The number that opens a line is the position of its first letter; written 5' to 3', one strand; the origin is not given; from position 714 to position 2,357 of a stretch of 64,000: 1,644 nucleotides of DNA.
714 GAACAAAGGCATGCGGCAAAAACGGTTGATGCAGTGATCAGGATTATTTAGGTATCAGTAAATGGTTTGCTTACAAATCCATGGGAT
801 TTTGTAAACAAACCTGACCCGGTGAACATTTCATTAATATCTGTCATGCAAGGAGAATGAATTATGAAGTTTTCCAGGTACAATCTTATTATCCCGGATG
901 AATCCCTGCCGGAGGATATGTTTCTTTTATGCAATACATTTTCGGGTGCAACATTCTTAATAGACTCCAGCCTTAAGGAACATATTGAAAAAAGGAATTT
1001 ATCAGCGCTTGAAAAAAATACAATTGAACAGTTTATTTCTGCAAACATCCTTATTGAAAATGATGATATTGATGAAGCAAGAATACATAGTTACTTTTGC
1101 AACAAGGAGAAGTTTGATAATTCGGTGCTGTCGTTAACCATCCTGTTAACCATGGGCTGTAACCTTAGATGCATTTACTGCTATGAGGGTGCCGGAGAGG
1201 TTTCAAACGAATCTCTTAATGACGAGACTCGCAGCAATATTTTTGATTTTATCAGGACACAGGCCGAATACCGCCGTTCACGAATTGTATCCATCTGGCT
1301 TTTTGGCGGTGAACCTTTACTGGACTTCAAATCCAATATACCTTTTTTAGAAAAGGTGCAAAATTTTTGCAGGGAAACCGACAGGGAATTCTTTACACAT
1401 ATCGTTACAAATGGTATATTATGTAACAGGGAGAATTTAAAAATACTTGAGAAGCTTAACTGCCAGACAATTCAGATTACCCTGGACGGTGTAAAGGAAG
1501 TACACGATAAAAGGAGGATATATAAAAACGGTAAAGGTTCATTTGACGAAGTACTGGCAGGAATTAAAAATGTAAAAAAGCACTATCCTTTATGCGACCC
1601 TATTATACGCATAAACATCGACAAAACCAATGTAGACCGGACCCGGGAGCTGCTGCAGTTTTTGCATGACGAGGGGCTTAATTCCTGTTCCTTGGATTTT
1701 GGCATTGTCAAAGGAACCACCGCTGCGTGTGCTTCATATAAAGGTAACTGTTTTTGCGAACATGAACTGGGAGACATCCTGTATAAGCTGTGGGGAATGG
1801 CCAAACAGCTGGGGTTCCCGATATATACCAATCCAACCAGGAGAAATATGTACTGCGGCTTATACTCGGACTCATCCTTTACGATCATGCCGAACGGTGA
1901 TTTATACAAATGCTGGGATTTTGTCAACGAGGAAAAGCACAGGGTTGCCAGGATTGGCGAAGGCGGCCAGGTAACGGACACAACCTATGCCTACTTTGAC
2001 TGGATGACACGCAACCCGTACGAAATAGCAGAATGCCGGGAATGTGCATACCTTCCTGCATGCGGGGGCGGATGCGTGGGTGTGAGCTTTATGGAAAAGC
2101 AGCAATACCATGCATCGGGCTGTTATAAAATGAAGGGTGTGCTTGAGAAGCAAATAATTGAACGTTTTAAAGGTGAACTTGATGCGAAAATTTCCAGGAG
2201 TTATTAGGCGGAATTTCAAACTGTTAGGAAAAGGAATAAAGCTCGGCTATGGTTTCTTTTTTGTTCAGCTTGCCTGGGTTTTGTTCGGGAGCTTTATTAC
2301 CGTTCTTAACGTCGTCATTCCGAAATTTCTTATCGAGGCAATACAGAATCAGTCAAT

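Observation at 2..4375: Candidate undescribed RiPP system: tandem 17-Cys periodic precursors, rSAM/SPASM maturase, exporter and membrane protein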

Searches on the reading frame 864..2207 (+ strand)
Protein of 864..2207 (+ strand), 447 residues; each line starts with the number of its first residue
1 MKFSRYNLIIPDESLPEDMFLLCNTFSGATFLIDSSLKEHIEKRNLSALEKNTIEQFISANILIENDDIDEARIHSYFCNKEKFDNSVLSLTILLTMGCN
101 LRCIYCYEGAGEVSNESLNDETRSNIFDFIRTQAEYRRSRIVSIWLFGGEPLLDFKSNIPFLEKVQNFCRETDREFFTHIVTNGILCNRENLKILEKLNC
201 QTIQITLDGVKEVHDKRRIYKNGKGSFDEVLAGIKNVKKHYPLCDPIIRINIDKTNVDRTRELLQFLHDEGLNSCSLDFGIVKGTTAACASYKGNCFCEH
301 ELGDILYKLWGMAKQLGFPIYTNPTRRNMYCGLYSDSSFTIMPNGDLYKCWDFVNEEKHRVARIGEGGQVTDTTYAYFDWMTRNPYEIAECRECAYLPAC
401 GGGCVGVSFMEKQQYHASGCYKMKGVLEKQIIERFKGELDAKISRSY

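Call 3: search_protein_families(library=ncbifam, proteins=[window:864-2207:+], max_evalue=1)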
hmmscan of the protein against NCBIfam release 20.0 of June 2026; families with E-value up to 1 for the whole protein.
window:864-2207:+ (447 aa): 74 families (the best 25 are shown)
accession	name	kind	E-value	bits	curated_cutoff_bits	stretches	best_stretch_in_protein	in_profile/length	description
NF038107.1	rSAM_NF038107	equivalog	1.9e-172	574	600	1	1-444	1-440/444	Cys-every-fifth radical SAM/SPASM peptide maturase CefB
TIGR04463.1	rSAM_vs_C_rich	equivalog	1.2e-69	235.2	525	1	17-415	9-404/438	TIGR04463 family radical SAM/SPASM RiPP maturase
TIGR04334.1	rSAM_Clo7bot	equivalog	5.2e-66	223.1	600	1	39-428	41-426/440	radical SAM/SPASM domain Clo7bot peptide maturase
TIGR04280.1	geopep_mat_rSAM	hypoth_equivalog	1.3e-47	162.7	400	1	1-422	1-410/428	geopeptide radical SAM maturase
NF052473.1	rSAM_FlmE_OhkG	exception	8.5e-44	150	500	2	1-271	1-280/481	FlmE/OhkG family radical SAM/SPASM peptide maturase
NF047865.1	rSAM_PapB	equivalog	8.4e-42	143.6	340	1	88-414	2-326/330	PapB family radical SAM/SPASM ranthipeptide maturase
TIGR03974.1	rSAM_six_Cys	equivalog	7.3e-34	117.4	425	2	35-280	48-286/451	thioether cross-link-forming SCIFF peptide maturase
TIGR04064.1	rSAM_nif11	equivalog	1.3e-32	113.1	518.7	2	82-245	71-232/459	nif11-like peptide radical SAM maturase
NF041298.1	rSAM_mat_DynA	equivalog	2.4e-29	102.4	450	2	96-273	8-180/356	dynobactin maturation radical SAM/SPASM protein DynA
TIGR04068.1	rSAM_ocin_clost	equivalog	3.2e-27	95.5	500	1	47-257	43-252/462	Cys-rich peptide radical SAM maturase CcpM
NF040492.1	not_ScfB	exception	1.4e-26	93.4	855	1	52-410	63-421/450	ScfB-related radical SAM/SPASM orphan maturase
NF041707.1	rSAM_YhhB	equivalog_domain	2.6e-26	92.4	445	2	95-281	8-194/369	cyclophane-forming radical SAM/SPASM peptide maturase YhhB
TIGR03942.1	sulfatase_rSAM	equivalog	1.2e-25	90.4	349.45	2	97-272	9-181/363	anaerobic sulfatase maturase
TIGR03906.1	quino_hemo_SAM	equivalog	4.7e-24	84.9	453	2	34-270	44-273/467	quinohemoprotein amine dehydrogenase maturation protein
TIGR03978.1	rSAM_paired_1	equivalog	1.2e-22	80.3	370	1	13-274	7-264/466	His-Xaa-Ser system radical SAM maturase HxsB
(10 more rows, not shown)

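Call 4: search_protein_families(library=pfam, proteins=[window:864-2207:+], max_evalue=1)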
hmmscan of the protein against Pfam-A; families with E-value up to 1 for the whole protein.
window:864-2207:+ (447 aa): 2 families
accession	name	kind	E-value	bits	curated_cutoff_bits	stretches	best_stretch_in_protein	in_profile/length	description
PF04055.27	Radical_SAM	-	1.8e-19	70.9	29.5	1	94-245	2-146/166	Radical SAM superfamily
PF13353.11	Fer4_12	-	1.8e-07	31.9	22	1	94-226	10-131/137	4Fe-4S single cluster domain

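Call 8: find_homologous_proteins(query=window:864-2207:+, max_evalue=1e-20)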
Query window:864-2207:+ (447 aa): 295 proteins with E <= 1e-20 among 3832 candidates; the best 120 are listed.
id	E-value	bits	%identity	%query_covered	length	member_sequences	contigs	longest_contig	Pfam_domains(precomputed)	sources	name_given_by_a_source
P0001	0.0e+0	1042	100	100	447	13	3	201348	PF04055.28,PF13353.12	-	-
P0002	1.6e-235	800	74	100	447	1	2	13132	PF04055.28,PF13353.12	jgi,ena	-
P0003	4.2e-215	733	68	99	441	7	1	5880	PF04055.28,PF13353.12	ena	-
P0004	7.1e-213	725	68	99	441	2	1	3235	PF04055.28,PF13353.12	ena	-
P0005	2.5e-212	723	68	99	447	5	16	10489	PF04055.28,PF13353.12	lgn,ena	-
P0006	2.0e-209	714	67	98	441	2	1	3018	PF04055.28,PF13353.12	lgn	-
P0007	5.9e-208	709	68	99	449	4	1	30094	PF04055.28,PF13353.12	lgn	-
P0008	1.4e-206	704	67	99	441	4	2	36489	PF04055.28,PF13353.12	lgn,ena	-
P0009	3.8e-202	690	65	100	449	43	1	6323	PF04055.28,PF13353.12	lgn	-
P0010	6.8e-201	686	65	99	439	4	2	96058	PF04055.28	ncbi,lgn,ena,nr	ncbi:MAG: radical SAM protein [Lachnospiraceae bacterium]|nr:radical SAM protein [Lachnospiraceae ba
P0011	1.0e-196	672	66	98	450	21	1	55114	PF04055.28,PF13353.12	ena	-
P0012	5.4e-184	630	63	98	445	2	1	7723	PF04055.28,PF13353.12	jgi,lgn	-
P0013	1.8e-181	622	61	98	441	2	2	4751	PF04055.28,PF13353.12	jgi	jgi:uncharacterized protein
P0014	1.6e-180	619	61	98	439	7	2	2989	PF04055.28,PF13353.12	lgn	-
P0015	3.2e-179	614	60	99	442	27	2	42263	PF04055.28,PF13353.12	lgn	-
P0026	1.2e-152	527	51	98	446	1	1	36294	PF04055.28,PF13353.12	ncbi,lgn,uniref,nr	ncbi:Cys-every-fifth radical SAM/SPASM peptide maturase CefB [Paramaledivibacter caminithermalis]|un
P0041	1.2e-144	500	50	99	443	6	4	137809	PF04055.28,PF13353.12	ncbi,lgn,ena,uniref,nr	ncbi:Cys-every-fifth radical SAM/SPASM peptide maturase CefB [Thomasclavelia spiroformis]|uniref:Cys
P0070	1.5e-127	444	44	95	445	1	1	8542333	PF04055.28,PF13353.12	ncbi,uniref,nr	ncbi:Cys-every-fifth radical SAM/SPASM peptide maturase CefB [Paenibacillus donghaensis]|uniref:Radi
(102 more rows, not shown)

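Call 11: find_related_loci(query=window:864-2207:+, collection=genome_contigs, flank=6000)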
Query window:864-2207:+ (447 aa) in genome_contigs; peptide patterns used: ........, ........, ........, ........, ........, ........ (x = any residue, [..] = any of these).
150 stretches matched a pattern; 2 encode a relative of the query (tblastn E <= 1e-3); 2 distinct loci.
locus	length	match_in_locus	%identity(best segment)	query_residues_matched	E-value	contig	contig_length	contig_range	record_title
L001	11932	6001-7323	68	1-441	0e+0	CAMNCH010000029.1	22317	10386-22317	MAG: uncultured Lachnospiraceae bacterium isolate SRR873598_bin.59_metaWRAP_v1.3_MAG genome assembly, contig: NODE.4229_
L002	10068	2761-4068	69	1-436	0e+0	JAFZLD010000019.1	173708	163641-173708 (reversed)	MAG: Lachnospiraceae bacterium isolate RGIG7866 Water_buffalos_Reticulum-4__c705274, whole genome shotgun sequence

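Call 14: find_encoding_contigs(protein=P0041, flank=4000, max_places=1)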
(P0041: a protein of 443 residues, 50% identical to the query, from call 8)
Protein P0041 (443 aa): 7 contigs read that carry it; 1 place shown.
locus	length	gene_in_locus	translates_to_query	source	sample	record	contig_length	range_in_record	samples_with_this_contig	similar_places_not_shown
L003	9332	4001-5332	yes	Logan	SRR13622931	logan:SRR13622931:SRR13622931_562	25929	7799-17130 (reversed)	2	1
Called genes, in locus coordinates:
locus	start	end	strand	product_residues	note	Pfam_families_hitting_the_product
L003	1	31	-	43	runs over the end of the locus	-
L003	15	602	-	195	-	PF04647:AgrB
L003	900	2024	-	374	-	PF02518:HATPase_c (weak), PF14501:HATPase_c_5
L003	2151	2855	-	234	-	PF00072:Response_reg, PF04397:LytTR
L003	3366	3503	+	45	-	-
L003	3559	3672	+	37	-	-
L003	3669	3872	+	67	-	-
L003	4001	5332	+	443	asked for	PF04055:Radical_SAM, PF13353:Fer4_12 (weak)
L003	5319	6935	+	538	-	PF00664:ABC_membrane, PF00005:ABC_tran, PF02463:SMC_N, PF13304:AAA_21 (faint)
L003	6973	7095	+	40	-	-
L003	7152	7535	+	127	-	-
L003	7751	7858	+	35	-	-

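Call 15: find_encoding_contigs(protein=P0026, flank=4000, max_places=1)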
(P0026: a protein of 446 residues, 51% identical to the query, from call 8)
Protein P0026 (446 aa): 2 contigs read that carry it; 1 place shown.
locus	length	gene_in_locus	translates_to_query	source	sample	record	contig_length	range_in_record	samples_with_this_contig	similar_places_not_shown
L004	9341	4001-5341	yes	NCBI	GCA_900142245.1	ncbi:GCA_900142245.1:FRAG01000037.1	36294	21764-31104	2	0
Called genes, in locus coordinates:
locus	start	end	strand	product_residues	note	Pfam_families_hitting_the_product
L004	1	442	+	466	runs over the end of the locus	PF00291:PALP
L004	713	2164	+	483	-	PF03553:Na_H_antiporter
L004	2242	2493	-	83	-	-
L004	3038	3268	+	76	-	-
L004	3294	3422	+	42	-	-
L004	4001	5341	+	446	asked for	PF04055:Radical_SAM, PF13353:Fer4_12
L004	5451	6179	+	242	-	PF00005:ABC_tran, PF13304:AAA_21 (weak)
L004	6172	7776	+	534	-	PF16949:ABC_tran_2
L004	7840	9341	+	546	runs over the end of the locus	PF00664:ABC_membrane, PF02463:SMC_N (weak), PF00005:ABC_tran, PF13304:AAA_21 (faint)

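Call 16: find_encoding_contigs(protein=P0070, flank=4000, max_places=1)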
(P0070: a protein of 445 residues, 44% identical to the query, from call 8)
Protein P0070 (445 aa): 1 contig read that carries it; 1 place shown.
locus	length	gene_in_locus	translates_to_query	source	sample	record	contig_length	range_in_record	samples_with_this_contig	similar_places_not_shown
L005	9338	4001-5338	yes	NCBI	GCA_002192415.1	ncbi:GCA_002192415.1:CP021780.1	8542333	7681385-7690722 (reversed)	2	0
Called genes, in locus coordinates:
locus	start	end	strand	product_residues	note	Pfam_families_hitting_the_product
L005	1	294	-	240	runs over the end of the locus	PF00106:adh_short, PF08659:KR (weak), PF13561:adh_short_C2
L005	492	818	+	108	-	PF11009:BrxC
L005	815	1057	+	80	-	PF00462:Glutaredoxin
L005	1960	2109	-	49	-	-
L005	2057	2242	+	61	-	-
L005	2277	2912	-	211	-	PF11193:DUF2812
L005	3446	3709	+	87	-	-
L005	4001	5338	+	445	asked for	PF04055:Radical_SAM, PF13353:Fer4_12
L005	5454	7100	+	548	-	PF00664:ABC_membrane, PF02463:SMC_N (weak), PF00005:ABC_tran, PF13304:AAA_21 (faint)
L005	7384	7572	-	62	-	-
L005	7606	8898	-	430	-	PF12698:ABC2_membrane_3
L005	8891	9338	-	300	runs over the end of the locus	PF00005:ABC_tran, PF13304:AAA_21 (weak), PF13732:DrrA1-3_C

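Call 25: find_related_loci(query=A1, collection=metagenome_contigs, flank=3500)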
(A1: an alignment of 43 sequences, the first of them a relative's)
Query A1 (447 aa) in metagenome_contigs; peptide patterns used: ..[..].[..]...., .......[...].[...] (x = any residue, [..] = any of these).
600 stretches matched a pattern (row limit reached: there are more); 443 encode a relative of the query (tblastn E <= 1e-3); the best 80 are kept; 80 distinct loci.
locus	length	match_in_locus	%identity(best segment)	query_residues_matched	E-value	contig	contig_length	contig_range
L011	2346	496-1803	69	1-436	0e+0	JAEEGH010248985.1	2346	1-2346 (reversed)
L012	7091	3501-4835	66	1-445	0e+0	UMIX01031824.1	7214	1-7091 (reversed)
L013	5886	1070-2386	66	1-439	0e+0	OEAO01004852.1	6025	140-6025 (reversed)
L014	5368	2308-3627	59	1-440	8e-179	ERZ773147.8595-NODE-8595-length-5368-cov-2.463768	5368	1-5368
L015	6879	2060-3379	59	1-440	2e-175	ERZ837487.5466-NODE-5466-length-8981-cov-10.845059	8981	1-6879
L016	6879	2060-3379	59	1-440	2e-175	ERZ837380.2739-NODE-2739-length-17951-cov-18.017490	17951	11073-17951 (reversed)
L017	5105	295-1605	52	1-439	6e-157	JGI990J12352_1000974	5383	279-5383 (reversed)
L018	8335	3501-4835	66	1-445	0e+0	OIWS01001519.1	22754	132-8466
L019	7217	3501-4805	46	1-438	2e-132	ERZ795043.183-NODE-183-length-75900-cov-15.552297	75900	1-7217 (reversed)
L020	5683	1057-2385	46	1-442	1e-129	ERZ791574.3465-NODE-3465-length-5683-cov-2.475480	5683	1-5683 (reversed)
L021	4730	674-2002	46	1-442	3e-130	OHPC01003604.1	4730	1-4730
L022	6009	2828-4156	46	1-442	4e-129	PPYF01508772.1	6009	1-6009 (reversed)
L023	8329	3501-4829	46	1-442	9e-129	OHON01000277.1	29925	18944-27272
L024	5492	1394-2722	46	1-442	3e-129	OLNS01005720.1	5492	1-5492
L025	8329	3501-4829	46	1-442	9e-129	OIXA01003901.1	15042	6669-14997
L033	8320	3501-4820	42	1-443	3e-124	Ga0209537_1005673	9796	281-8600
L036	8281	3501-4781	41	1-432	5e-113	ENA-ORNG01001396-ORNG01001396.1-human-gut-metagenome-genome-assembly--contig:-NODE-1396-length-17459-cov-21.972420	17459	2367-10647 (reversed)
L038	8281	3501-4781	41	1-431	3e-109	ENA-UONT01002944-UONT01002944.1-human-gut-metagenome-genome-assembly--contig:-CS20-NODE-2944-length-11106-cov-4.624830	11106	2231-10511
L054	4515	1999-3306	36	1-447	8e-90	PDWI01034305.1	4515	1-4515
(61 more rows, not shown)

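Call 27: search_solved_structures(query=A1, max_evalue=0.001, show_alignments=1)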
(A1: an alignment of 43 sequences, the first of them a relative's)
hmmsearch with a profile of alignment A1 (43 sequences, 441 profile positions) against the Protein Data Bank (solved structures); distinct sequences matched with E-value up to 0.001: 15.
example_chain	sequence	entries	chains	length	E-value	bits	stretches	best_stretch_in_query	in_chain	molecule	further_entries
5wgg_A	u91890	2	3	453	5.5e-40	140.5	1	67-427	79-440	Radical SAM domain protein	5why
9gm3_A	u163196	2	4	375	3.8e-19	71.8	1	90-247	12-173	ChlB radical SAM domain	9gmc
4k36_A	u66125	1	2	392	2.2e-18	69.3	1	95-270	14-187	Anaerobic sulfatase-maturating enzyme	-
4k37_A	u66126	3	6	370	3.2e-18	68.7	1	95-270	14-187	Anaerobic sulfatase-maturating enzyme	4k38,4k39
8vpo_A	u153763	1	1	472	2.9e-16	62.3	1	4-241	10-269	Radical SAM core domain-containing protein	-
6efn_A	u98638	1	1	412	1.6e-13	53.3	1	86-266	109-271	Sporulation killing factor maturation protein SkfB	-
9dfn_A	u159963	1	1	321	4.2e-09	38.7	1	86-192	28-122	Radical SAM core domain-containing protein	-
9dfu_A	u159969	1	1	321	8.1e-09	37.7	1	87-192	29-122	Radical SAM core domain-containing protein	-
5vsl_A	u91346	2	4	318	3.1e-08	35.8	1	86-258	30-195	Radical S-adenosyl methionine domain-containing protein 2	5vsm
6q2p_A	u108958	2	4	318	3.1e-08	35.8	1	86-258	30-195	Radical S-adenosyl methionine domain-containing protein 2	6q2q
9dfw_A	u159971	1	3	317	2.1e-07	33.1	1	92-227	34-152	Radical SAM core domain-containing protein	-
6b4c_A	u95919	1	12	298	2.2e-07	33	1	92-212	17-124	Viperin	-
7n7i_A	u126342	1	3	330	2.4e-07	32.9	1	90-211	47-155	Viperin-like enzyme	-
9dgw_A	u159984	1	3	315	2.6e-07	32.8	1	92-212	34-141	Radical SAM core domain-containing protein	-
7n7h_A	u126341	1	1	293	2.8e-06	29.4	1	88-194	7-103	VIPERIN-LIKE ENZYME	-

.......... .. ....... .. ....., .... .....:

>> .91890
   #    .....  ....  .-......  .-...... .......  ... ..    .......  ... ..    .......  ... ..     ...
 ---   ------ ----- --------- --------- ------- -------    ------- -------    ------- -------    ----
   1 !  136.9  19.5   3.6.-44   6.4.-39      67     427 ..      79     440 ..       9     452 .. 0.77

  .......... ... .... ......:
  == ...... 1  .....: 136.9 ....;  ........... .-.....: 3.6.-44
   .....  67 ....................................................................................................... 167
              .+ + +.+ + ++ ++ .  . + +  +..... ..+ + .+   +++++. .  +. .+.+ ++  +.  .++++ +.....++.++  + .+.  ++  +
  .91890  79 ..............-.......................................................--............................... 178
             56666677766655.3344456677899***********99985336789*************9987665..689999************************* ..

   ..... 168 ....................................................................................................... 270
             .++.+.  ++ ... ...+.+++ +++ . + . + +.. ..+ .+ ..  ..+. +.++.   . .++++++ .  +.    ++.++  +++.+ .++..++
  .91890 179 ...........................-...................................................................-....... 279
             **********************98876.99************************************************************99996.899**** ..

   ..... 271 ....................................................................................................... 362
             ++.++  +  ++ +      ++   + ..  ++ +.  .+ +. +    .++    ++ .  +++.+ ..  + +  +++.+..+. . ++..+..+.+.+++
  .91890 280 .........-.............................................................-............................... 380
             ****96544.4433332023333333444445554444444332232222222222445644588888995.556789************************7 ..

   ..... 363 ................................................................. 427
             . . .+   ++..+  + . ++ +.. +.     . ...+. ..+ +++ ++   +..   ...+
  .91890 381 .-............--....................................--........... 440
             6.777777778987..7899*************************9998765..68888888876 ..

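Call 57: predict_structure(alignment_id=A1)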
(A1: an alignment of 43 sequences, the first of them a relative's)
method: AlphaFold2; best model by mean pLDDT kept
length: 447 residues; sequences in the alignment: 43
mean_pLDDT: 90.6   pTM: 0.88
mean pLDDT of the five models: 90.6, 90.5, 90.4, 89.2, 88.4
residues with pLDDT >= 90: 329; 70-90: 89; 50-70: 25; < 50: 4
segments of 3 or more residues with pLDDT < 50: 445-447
pLDDT, mean of each block of 10 residues (from residue 1): 95 90 94 95 93 96 95 94 95 92 69 79 98 97 93 94 98 98 96 98 96 92 93 98 97 91 97 95 60 71 92 95 87 86 95 89 97 94 93 92 86 88 87 81 52
secondary structure, 60 per line:
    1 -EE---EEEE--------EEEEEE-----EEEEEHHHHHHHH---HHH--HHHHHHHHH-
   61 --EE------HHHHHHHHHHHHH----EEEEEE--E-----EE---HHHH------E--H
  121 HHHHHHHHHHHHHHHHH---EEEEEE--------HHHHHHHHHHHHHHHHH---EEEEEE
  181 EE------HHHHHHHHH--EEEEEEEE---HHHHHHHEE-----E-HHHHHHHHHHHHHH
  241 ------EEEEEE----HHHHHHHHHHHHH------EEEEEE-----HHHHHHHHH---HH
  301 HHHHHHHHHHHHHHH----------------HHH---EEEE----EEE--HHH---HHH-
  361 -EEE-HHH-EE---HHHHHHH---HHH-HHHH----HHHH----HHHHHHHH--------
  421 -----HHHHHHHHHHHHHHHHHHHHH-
elements in order: E7-10 E19-24 E30-34 H35-42 H51-59 H71-83 E88-93 H107-110 H120-137 E141-146 H155-171 E175-182 H189-197 E200-207 H211-217 H227-240 E247-252 H257-269 E276-281 H287-295 H299-315 E338-341 E346-348 E362-364 H375-381 H389-392 H397-400 H405-412 H426-446

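Call 60: fold_search(model_id=the predicted structure, library=pdb)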
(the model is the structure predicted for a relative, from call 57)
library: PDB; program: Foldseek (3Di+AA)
matches with E <= 10: 1652; with E <= 0.001: 90
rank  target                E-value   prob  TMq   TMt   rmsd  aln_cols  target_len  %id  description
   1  5why_B                5.8e-24  1.00  0.70  0.74   7.9       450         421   23  Structural Insights into Thioether Bond Formation in the Biosynthesis of Sactipeptides (released 2017-07-26)
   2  5why_A                3.7e-22  1.00  0.68  0.72   8.3       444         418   23  Structural Insights into Thioether Bond Formation in the Biosynthesis of Sactipeptides (released 2017-07-26)
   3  5wgg_A                2.0e-21  1.00  0.75  0.76   4.5       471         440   21  Structural Insights into Thioether Bond Formation in the Biosynthesis of Sactipeptides (released 2017-07-26)
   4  4k37_B                1.3e-16  1.00  0.57  0.67   5.2       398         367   17  Native anSMEcpe with bound AdoMet (released 2013-05-08)
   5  4k37_A                5.1e-16  1.00  0.60  0.72   5.1       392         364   18  Native anSMEcpe with bound AdoMet (released 2013-05-08)
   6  4k36_B                7.6e-16  1.00  0.58  0.70   4.9       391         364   18  His6 tagged anSMEcpe with bound AdoMet (released 2013-05-08)
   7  4k39_B                9.1e-16  1.00  0.58  0.71   5.7       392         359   17  Native anSMEcpe with bound AdoMet and Cp18Cys peptide (released 2013-05-08)
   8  4k36_A                9.6e-16  1.00  0.57  0.65   5.7       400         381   16  His6 tagged anSMEcpe with bound AdoMet (released 2013-05-08)
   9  9gm3_A                1.5e-15  1.00  0.55  0.64   6.9       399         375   18  Crystal structure of the complex formed between the radical SAM protein ChlB and the leader region of its precursor su (released 2025-06-25)
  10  4k38_B                1.9e-15  1.00  0.55  0.66   5.9       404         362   17  Native anSMEcpe with bound AdoMet and Kp18Cys peptide (released 2013-05-08)
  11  9gmc_A                3.6e-15  1.00  0.58  0.68   5.1       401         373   18  Crystal structure of the complex formed between the radical SAM protein ChlB and the R3A mutant of ChlA (released 2025-06-25)
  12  4k39_A                3.8e-15  1.00  0.56  0.67   5.9       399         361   18  Native anSMEcpe with bound AdoMet and Cp18Cys peptide (released 2013-05-08)
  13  4k38_A                7.2e-15  1.00  0.59  0.70   5.4       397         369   17  Native anSMEcpe with bound AdoMet and Kp18Cys peptide (released 2013-05-08)
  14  9gmc_C                7.2e-15  1.00  0.55  0.65   6.0       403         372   18  Crystal structure of the complex formed between the radical SAM protein ChlB and the R3A mutant of ChlA (released 2025-06-25)
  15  9gm3_C                7.2e-15  1.00  0.54  0.63   6.6       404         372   18  Crystal structure of the complex formed between the radical SAM protein ChlB and the leader region of its precursor su (released 2025-06-25)
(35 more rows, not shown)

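Call 63: search_protein_families(library=ncbifam, proteins=[L001:6001-7323:+, L012:3501-4847:+, L014:2308-3633:+, L036:3501-4838:+, L038:3501-4820:+, L054:1999-3294:+, L003:4001-5329:+, L033:3501-4871:+, L017:295-1617:+], max_evalue=1e-90)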
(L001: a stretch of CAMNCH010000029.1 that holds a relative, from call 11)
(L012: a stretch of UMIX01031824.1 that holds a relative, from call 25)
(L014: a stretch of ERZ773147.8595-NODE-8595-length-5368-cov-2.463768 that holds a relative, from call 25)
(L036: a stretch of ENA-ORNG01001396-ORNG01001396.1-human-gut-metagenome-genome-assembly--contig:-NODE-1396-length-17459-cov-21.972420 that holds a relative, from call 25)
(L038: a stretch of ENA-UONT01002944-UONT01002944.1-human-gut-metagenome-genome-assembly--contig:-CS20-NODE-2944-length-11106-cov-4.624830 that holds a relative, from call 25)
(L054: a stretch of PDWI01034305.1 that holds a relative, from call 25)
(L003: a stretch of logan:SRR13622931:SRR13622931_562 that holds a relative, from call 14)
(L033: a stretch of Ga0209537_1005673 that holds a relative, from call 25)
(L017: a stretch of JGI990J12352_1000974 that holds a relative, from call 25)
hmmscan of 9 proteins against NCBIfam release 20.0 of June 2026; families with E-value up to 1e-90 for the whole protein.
L001:6001-7323:+ (441 aa): 1 family
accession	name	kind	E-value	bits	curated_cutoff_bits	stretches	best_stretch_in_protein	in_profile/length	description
NF038107.1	rSAM_NF038107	equivalog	3.2e-169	563.4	600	1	1-440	1-436/444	Cys-every-fifth radical SAM/SPASM peptide maturase CefB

L012:3501-4847:+ (449 aa): 1 family
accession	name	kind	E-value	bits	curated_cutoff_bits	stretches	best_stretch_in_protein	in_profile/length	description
NF038107.1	rSAM_NF038107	equivalog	1.1e-172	574.9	600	1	1-445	1-441/444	Cys-every-fifth radical SAM/SPASM peptide maturase CefB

L014:2308-3633:+ (442 aa): 1 family
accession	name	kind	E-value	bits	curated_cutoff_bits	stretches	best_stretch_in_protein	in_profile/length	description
NF038107.1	rSAM_NF038107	equivalog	1.4e-160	535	600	1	1-441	1-437/444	Cys-every-fifth radical SAM/SPASM peptide maturase CefB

L036:3501-4838:+ (446 aa): 1 family
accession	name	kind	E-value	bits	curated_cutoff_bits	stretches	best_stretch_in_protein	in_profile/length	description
NF038107.1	rSAM_NF038107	equivalog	2.3e-166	554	600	1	1-434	1-435/444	Cys-every-fifth radical SAM/SPASM peptide maturase CefB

L038:3501-4820:+ (440 aa): 1 family
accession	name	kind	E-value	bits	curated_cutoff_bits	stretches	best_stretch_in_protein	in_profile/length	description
NF038107.1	rSAM_NF038107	equivalog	5.7e-159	529.6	600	1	1-437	1-437/444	Cys-every-fifth radical SAM/SPASM peptide maturase CefB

L054:1999-3294:+ (432 aa): 1 family
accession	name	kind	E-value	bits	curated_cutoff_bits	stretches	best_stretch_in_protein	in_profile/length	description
NF038107.1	rSAM_NF038107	equivalog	6.4e-108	361.4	600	1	1-429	1-436/444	Cys-every-fifth radical SAM/SPASM peptide maturase CefB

L003:4001-5329:+ (443 aa): 1 family
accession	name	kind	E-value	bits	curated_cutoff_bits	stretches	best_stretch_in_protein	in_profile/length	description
NF038107.1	rSAM_NF038107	equivalog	9.7e-204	677.2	600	1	1-438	1-438/444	Cys-every-fifth radical SAM/SPASM peptide maturase CefB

L033:3501-4871:+ (457 aa): 1 family
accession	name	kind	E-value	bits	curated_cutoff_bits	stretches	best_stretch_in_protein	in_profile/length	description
NF038107.1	rSAM_NF038107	equivalog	7.7e-180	598.4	600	1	1-440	1-439/444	Cys-every-fifth radical SAM/SPASM peptide maturase CefB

L017:295-1617:+ (441 aa): 1 family
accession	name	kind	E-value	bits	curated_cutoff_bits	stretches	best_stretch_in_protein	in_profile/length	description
NF038107.1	rSAM_NF038107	equivalog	2e-174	580.6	600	1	1-438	1-436/444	Cys-every-fifth radical SAM/SPASM peptide maturase CefB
